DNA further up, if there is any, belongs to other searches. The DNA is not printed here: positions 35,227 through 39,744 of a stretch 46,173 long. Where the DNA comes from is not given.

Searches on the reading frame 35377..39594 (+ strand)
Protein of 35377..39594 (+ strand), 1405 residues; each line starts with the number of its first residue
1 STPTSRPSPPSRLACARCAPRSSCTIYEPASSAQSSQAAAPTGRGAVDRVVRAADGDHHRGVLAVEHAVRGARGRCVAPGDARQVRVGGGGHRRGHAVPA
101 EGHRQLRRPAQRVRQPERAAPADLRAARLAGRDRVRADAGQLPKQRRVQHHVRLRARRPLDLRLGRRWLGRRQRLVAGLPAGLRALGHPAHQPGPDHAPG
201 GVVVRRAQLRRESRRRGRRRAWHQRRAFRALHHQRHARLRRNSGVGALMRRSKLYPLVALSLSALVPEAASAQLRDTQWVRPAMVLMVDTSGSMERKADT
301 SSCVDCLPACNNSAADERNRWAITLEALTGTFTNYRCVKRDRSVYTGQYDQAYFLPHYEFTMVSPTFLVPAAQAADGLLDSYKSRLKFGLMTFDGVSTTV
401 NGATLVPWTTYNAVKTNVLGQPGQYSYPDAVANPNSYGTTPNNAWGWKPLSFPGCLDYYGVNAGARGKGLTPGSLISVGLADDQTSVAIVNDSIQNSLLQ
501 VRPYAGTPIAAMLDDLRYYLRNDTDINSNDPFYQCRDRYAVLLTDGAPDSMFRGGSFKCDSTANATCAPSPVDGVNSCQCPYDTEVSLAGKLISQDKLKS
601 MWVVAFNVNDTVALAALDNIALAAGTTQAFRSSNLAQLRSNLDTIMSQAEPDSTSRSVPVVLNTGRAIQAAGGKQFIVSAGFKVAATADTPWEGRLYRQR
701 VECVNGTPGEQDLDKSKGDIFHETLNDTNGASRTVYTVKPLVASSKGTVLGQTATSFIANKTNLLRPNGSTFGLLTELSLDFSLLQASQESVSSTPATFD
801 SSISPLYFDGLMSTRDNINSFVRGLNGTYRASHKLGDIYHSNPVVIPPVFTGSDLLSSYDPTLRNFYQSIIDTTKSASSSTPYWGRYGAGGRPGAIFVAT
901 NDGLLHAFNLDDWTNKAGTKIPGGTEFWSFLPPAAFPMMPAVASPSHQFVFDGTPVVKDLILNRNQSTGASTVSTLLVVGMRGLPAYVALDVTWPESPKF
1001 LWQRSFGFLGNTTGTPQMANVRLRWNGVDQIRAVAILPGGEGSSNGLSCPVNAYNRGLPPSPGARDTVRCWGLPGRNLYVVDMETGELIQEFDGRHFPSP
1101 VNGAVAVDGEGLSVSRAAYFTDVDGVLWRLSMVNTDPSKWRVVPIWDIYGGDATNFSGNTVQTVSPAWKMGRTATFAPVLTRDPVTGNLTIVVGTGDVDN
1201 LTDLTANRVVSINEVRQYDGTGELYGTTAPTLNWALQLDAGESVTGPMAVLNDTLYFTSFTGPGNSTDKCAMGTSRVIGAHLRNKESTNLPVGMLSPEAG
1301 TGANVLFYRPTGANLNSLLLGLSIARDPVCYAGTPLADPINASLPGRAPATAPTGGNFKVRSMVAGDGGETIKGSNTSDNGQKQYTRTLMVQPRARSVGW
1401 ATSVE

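Call 17: search_protein_families(library=pfam, proteins=[window:35377-39594:+], max_evalue=0.0001)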
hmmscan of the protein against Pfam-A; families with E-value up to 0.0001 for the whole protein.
window:35377-39594:+ (1405 aa): 1 family
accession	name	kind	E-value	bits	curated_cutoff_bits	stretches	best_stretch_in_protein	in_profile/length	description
PF05567.17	T4P_PilY1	-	1.6e-06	27.8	28.1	0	1077-1203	222-358/411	PilY1 beta-propeller domain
